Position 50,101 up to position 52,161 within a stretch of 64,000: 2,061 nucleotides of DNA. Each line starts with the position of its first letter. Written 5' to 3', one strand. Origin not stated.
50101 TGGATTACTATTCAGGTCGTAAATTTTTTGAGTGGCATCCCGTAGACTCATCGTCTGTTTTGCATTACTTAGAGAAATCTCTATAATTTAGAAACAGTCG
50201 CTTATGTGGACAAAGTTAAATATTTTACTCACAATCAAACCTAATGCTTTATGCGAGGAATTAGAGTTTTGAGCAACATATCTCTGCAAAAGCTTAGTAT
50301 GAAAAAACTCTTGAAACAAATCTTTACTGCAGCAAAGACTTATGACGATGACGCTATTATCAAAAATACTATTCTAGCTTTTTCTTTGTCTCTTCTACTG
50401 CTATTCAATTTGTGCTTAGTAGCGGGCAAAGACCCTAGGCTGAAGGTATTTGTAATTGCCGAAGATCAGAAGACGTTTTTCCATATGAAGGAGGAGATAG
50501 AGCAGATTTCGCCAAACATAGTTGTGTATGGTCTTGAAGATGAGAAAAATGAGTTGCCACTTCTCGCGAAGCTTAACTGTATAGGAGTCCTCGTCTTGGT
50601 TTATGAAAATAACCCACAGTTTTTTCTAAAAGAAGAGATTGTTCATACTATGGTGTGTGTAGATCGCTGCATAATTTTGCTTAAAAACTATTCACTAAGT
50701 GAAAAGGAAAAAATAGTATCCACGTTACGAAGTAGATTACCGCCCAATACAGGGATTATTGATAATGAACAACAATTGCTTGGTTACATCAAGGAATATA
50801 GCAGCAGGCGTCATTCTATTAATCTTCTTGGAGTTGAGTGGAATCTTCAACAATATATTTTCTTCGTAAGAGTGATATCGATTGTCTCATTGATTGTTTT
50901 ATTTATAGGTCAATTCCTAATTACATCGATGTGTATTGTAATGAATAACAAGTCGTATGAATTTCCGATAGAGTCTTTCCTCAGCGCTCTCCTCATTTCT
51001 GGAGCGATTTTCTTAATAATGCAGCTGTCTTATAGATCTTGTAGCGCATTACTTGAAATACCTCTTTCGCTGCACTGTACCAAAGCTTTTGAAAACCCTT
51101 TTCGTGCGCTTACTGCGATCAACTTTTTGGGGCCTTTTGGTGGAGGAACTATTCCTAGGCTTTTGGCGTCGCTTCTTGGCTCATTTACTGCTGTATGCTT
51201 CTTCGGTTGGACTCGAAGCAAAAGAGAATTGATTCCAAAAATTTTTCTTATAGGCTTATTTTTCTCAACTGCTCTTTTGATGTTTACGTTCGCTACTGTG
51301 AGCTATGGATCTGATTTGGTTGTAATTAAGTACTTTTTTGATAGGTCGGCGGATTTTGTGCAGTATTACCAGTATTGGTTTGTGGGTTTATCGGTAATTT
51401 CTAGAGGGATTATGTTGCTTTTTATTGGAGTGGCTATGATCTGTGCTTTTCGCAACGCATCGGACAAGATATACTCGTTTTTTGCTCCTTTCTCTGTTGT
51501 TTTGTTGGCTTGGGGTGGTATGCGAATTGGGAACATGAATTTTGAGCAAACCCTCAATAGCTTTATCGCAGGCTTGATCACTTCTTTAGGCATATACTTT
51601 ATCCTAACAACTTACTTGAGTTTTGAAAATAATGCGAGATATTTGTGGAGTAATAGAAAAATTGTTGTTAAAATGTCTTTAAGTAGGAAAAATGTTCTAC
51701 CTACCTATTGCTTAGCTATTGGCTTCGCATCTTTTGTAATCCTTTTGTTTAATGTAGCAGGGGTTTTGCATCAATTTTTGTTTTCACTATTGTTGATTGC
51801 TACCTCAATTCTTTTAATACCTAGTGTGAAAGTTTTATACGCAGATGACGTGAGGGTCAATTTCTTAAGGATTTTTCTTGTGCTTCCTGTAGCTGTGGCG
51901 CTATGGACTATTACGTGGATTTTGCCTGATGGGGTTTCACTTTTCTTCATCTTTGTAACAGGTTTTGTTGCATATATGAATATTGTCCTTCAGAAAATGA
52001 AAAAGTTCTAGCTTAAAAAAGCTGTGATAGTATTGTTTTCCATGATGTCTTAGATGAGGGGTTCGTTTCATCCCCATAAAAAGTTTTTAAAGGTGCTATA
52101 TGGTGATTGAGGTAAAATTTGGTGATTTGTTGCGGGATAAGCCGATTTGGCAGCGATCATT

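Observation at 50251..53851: Second A/B pair with the gene order swapped (B then A)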

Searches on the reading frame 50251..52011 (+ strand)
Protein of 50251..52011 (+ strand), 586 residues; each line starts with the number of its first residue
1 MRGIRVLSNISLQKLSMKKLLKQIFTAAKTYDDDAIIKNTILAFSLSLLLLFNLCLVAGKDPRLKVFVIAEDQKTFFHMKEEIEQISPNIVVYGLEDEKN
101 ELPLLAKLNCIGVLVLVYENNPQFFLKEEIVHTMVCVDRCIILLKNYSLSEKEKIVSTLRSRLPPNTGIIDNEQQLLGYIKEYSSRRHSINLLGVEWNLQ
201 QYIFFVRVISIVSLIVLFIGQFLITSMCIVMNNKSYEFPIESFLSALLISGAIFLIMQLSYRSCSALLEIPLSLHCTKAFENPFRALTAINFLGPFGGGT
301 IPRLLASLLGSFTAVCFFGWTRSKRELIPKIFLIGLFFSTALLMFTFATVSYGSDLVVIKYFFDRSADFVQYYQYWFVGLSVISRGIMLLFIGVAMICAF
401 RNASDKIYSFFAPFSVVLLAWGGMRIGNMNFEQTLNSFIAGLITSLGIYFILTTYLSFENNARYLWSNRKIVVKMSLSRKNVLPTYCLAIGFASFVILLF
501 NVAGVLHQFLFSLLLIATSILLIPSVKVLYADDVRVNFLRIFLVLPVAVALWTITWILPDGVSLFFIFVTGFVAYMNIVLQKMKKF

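Call 6: search_protein_families(library=pfam, proteins=[window:50251-52011:+], max_evalue=0.1)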
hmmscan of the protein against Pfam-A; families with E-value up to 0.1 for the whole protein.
window:50251-52011:+ (586 aa): 0 families

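Call 11: find_homologous_proteins(query=window:50251-52011:+, max_evalue=0.001)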
Query window:50251-52011:+ (586 aa): 2 proteins with E <= 0.001 among 8000 candidates.
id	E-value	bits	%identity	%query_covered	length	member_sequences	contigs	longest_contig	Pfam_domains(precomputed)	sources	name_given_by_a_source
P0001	0.0e+0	1257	100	99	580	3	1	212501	-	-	-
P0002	3.7e-33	133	28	68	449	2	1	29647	-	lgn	-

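Call 13: find_encoding_contigs(protein=P0002, flank=10000, max_places=6)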
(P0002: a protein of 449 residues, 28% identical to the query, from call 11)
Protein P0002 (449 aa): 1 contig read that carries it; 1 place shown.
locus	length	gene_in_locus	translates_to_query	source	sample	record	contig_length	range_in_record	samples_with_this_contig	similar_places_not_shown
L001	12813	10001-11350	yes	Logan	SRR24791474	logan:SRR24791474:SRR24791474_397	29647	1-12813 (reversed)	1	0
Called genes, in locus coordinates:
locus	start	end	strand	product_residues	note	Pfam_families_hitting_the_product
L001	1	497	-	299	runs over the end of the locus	PF13506:Glyco_transf_21 (faint), PF00535:Glycos_transf_2, PF10111:Glyco_tranf_2_2 (weak), PF13641:Glyco_tranf_2_3, PF13632:Glyco_trans_2_3 (weak)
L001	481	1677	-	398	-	PF13477:Glyco_trans_4_2, PF13439:Glyco_transf_4, PF13579:Glyco_trans_4_4, PF00534:Glycos_transf_1, PF13692:Glyco_trans_1_4, PF13524:Glyco_trans_1_2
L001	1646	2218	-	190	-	PF25087:GMPPB_C (faint), PF00132:Hexapep, PF14602:Hexapep_2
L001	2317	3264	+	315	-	PF10096:DUF2334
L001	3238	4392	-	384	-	PF01041:DegT_DnrJ_EryC1, PF00155:Aminotran_1_2, PF01053:Cys_Met_Meta_PP (weak), PF01212:Beta_elim_lyase (weak)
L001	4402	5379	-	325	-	PF00106:adh_short (weak), PF01073:3Beta_HSD, PF01370:Epimerase, PF02719:Polysacc_synt_2, PF04321:RmlD_sub_bind, PF07993:NAD_binding_4, PF13460:NAD_binding_10 (weak), PF16363:GDP_Man_Dehyd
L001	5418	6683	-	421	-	PF13439:Glyco_transf_4 (weak), PF13579:Glyco_trans_4_4, PF00534:Glycos_transf_1, PF13692:Glyco_trans_1_4, PF13524:Glyco_trans_1_2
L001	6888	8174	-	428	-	PF13439:Glyco_transf_4, PF13579:Glyco_trans_4_4 (faint), PF00534:Glycos_transf_1, PF13692:Glyco_trans_1_4, PF13524:Glyco_trans_1_2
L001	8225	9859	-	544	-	PF01663:Phosphodiest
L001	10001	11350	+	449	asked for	-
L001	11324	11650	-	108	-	-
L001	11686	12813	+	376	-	?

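Call 18: find_related_loci(query=A2, collection=genome_contigs, flank=10000)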
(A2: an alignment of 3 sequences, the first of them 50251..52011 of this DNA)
Query A2 (586 aa) in genome_contigs; peptide patterns used: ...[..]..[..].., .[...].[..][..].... (x = any residue, [..] = any of these).
28 stretches matched a pattern, but none encodes a relative of the query by tblastn (E <= 1e-3).

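Call 21: find_related_loci(query=A2, collection=metagenome_contigs, flank=10000)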
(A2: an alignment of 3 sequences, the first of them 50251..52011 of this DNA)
Query A2 (586 aa) in metagenome_contigs; peptide patterns used: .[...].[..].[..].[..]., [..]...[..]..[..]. (x = any residue, [..] = any of these).
87 stretches matched a pattern; 1 encode a relative of the query (tblastn E <= 1e-3); 1 distinct loci.
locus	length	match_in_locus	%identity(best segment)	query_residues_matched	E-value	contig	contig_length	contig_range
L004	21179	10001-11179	27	44-441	5e-14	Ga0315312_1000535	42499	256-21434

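Call 25: find_homologous_proteins(query=A3, max_evalue=0.001)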
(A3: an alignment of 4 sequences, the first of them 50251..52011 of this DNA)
Query A3 (4 sequences) (586 aa, profile of the alignment): 2 proteins with E <= 0.001 among 8000 candidates.
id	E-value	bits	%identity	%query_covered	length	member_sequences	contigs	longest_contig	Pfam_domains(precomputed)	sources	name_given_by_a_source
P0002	1.6e-188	645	28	68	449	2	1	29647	-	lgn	-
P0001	3.4e-174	598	100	99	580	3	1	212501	-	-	-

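Call 41: predict_structure(alignment_id=A2)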
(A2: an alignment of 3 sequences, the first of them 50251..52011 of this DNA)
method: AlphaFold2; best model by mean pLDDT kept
length: 586 residues; sequences in the alignment: 3
mean_pLDDT: 45.9   pTM: 0.39
mean pLDDT of the five models: 45.9, 45.4, 43.7, 43.5, 43.2
residues with pLDDT >= 90: 0; 70-90: 87; 50-70: 64; < 50: 435
segments of 3 or more residues with pLDDT < 50: 1-59, 210-569, 571-573, 575-586
pLDDT, mean of each block of 10 residues (from residue 1): 29 33 33 40 46 47 76 83 80 66 62 78 66 75 79 72 73 86 72 60 58 47 41 37 43 43 39 44 41 34 35 35 36 36 33 30 33 29 32 36 34 37 33 34 36 33 33 31 36 36 36 37 37 35 37 36 44 44 36
secondary structure, 60 per line:
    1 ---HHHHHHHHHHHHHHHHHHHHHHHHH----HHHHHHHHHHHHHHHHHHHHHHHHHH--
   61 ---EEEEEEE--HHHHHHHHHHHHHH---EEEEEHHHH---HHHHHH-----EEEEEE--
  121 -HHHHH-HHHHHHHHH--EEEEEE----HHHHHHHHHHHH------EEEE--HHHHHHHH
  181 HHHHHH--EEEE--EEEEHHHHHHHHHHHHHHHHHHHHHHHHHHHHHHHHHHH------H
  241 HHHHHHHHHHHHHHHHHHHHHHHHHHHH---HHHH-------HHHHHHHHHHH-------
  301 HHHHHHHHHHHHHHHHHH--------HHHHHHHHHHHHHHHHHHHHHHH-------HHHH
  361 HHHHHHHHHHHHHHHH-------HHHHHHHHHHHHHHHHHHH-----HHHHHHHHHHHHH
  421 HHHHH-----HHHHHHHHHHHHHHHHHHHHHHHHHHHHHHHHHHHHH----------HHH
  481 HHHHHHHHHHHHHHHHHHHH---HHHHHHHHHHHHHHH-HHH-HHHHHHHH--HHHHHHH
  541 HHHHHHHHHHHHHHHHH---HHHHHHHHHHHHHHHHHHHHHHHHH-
elements in order: H4-28 H33-58 E64-70 H73-86 E90-94 H95-98 H102-107 E113-118 H122-126 H128-136 E139-144 H149-160 E167-170 H173-186 E189-192 E195-198 H199-233 H240-268 H272-275 H283-293 H301-318 H327-349 H357-376 H384-402 H408-425 H431-467 H478-500 H504-518 H524-531 H534-557 H561-585
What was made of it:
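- On Wzy-type polymerase / O-antigen ligase, for family B: The AF2 membrane domain is unusable (pLDDT < 50, call 41).
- Its model is poor (pLDDT 46, call 41).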

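Call 47: fold_search(model_id=the predicted structure, library=pdb)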
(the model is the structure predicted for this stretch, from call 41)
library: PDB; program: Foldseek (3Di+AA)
matches with E <= 10: 907; with E <= 0.001: 0
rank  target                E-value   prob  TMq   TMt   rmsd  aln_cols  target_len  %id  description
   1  7epf                  1.6e-03  1.00  0.18  0.24  13.3       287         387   11  Crystal structure of mGlu2 bound to NAM597 (released 2021-06-23)
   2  7epe                  3.2e-03  0.99  0.17  0.23  13.4       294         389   11  Crystal structure of mGlu2 bound to NAM563 (released 2021-06-23)
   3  4dn6_A                1.4e-02  1.00  0.15  0.55   4.9       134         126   10  Crystal structure of a putative pilus assembly protein (cpaE) from Burkholderia thailandensis E264 at 2.80 A resolutio (released 2012-02-29)
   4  5jro_B                2.7e-02  1.00  0.16  0.41   6.4       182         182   12  The crystal structure of azoreductase from Yersinia pestis CO92 in its Apo form (released 2016-06-15)
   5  6ww6_B                3.3e-02  0.98  0.15  0.37  13.7       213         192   11  Crystal structure of EutV bound to RNA (released 2021-11-24)
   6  4dad                  4.1e-02  1.00  0.17  0.60   4.4       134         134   10  Crystal structure of a Putative pilus assembly-related protein (BPSS2195) from Burkholderia pseudomallei K96243 at 2.50  (released 2012-01-25)
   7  5yoc                  4.1e-02  1.00  0.15  0.43   5.8       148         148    9  Crystal Structure of flavodoxin with engineered disulfide bond C102-R125C (released 2017-12-27)
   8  3tbf_D                4.9e-02  0.97  0.14  0.22  20.7       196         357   11  C-terminal domain of glucosamine-fructose-6-phosphate aminotransferase from Francisella tularensis. (released 2011-08-24)
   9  4dn6_B                5.1e-02  1.00  0.15  0.56   4.9       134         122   10  Crystal structure of a putative pilus assembly protein (cpaE) from Burkholderia thailandensis E264 at 2.80 A resolutio (released 2012-02-29)
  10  5yob                  6.1e-02  1.00  0.15  0.43   5.7       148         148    9  Crystal Structure of flavodoxin without engineered disulfide bond (released 2017-12-27)
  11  1bu5_A                6.1e-02  0.99  0.15  0.42   5.8       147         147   10  X-RAY CRYSTAL STRUCTURE OF THE DESULFOVIBRIO VULGARIS (HILDENBOROUGH) APOFLAVODOXIN-RIBOFLAVIN COMPLEX (released 1999-02-09)
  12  3tbf_A                6.3e-02  0.96  0.14  0.22  21.3       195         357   11  C-terminal domain of glucosamine-fructose-6-phosphate aminotransferase from Francisella tularensis. (released 2011-08-24)
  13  5v57_A                6.3e-02  0.92  0.16  0.15  22.4       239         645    9  3.0A SYN structure of the multi-domain human smoothened receptor in complex with TC114 (released 2017-05-24)
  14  5yog                  6.9e-02  1.00  0.15  0.44   5.6       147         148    8  Crystal Structure of flavodoxin with engineered disulfide bond N14C-C93 (released 2018-03-14)
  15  1f4p                  6.9e-02  0.99  0.15  0.42   5.8       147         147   10  Y98W FLAVODOXIN MUTANT 1.5A (D. VULGARIS) (released 2001-04-04)
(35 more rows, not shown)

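Call 48: search_protein_families(library=ncbifam, proteins=[window:50251-52011:+, P0002, L004:9938-11272:+], max_evalue=1)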
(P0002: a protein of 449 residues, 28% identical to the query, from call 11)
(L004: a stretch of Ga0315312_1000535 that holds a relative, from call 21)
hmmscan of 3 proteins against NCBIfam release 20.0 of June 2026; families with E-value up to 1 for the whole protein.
window:50251-52011:+ (586 aa): 2 families
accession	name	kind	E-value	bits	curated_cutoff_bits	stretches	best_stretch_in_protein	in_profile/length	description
TIGR02566.1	cas_Csy3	equivalog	0.045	13.2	157.55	1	426-475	105-154/341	type I-F CRISPR-associated protein Csy3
NF010694.0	PRK14094.1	equivalog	0.13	12.1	104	1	328-340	17-29/50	photosystem II reaction center protein PsbM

P0002 (449 aa): 1 family
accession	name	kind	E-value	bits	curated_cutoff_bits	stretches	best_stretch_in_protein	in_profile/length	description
NF033858.1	ABC2_perm_RbbA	equivalog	0.0014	16.6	1050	1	158-240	730-807/909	ribosome-associated ATPase/putative transporter RbbA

L004:9938-11272:+ (444 aa): 0 families
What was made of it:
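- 50251..52011 (+): B2: orphan family B membrane protein (586 aa). It has an N-terminal TM, an alpha/beta (flavodoxin-like) domain at about aa 61-198, then at least 7 TM plus a C-terminal TM extension. No Pfam or NCBIfam match (calls 6, 48).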

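Call 67: search_solved_structures(query=A6, max_evalue=10, show_alignments=1)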
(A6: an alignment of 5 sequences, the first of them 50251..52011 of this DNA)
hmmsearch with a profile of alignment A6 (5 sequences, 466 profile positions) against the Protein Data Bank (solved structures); distinct sequences matched with E-value up to 10: 1.
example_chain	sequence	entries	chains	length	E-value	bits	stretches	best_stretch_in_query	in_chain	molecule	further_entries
5nc6_B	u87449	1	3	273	0.66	11.8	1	317-358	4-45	Peptidoglycan N-acetylglucosamine deacetylase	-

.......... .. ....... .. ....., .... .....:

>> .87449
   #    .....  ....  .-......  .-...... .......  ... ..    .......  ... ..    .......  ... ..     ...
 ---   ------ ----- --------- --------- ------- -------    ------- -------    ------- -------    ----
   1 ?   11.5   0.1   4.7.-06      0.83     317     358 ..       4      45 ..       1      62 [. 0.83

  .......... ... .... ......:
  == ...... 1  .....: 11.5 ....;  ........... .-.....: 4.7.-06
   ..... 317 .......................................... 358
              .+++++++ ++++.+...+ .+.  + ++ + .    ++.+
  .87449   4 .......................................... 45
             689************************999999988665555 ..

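Call 68: search_protein_families(library=pfam, alignment_id=A6, max_evalue=1)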
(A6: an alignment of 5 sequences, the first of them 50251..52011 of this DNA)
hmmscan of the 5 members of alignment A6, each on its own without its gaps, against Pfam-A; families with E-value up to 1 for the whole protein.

A. member 1, window:50251-52011:+ (586 aa): 1 family
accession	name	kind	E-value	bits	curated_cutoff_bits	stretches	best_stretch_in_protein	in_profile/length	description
PF09615.15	Cas_Csy3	-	0.13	12.1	25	1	427-475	102-150/328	CRISPR-associated protein (Cas_Csy3)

B. families by the number of members that match (of 5 scanned): 4 families
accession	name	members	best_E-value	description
PF12679.13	ABC2_membrane_2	1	0.00061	ABC-2 family transporter protein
PF11659.14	DUF3261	1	0.019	Protein of unknown function (DUF3261)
PF09615.15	Cas_Csy3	1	0.13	CRISPR-associated protein (Cas_Csy3)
PF19883.4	DUF6356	1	0.14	Family of unknown function (DUF6356)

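Call 69: search_protein_families(library=pfam, proteins=[P0025, P0002, L004:9938-11272:+], max_evalue=10)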
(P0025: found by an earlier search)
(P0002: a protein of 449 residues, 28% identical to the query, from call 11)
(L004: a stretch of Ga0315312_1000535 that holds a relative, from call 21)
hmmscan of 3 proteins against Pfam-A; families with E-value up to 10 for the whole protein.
P0025 (488 aa): 2 families
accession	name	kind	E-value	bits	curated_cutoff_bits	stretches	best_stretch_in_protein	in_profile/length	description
PF12679.13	ABC2_membrane_2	-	0.00061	19.6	27.2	1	205-289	92-178/283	ABC-2 family transporter protein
PF19883.4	DUF6356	-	0.14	12.7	24.4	1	350-376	22-48/64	Family of unknown function (DUF6356)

P0002 (449 aa): 3 families
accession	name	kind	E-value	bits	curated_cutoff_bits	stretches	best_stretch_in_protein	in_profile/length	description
PF12679.13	ABC2_membrane_2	-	0.00053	19.8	27.2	1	166-250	92-178/283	ABC-2 family transporter protein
PF19883.4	DUF6356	-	0.13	12.9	24.4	1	311-337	22-48/64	Family of unknown function (DUF6356)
PF03878.20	YIF1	-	0.63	9.9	27.6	1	200-250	94-143/245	YIF1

L004:9938-11272:+ (444 aa): 0 families
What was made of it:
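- On Wzy-type polymerase / O-antigen ligase, for family B: No Pfam or NCBIfam hit (calls 6, 48, 68, 69).
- On ABC-2 type permease, for family B: ABC2_membrane_2 scores 19.8 bits against a cut-off of 27.2, and only for P0002/P0025 (call 69).
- There are weak transporter-like hits for one B homologue: ABC2_membrane_2, E 5e-4, 19.8 bits (call 69), and the RbbA permease, E 1.4e-3 (call 48). Both hits are below the curated cut-offs and are seen only for two forms of one gene (P0002/P0025), one of the six B homologues (calls 68, 69).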
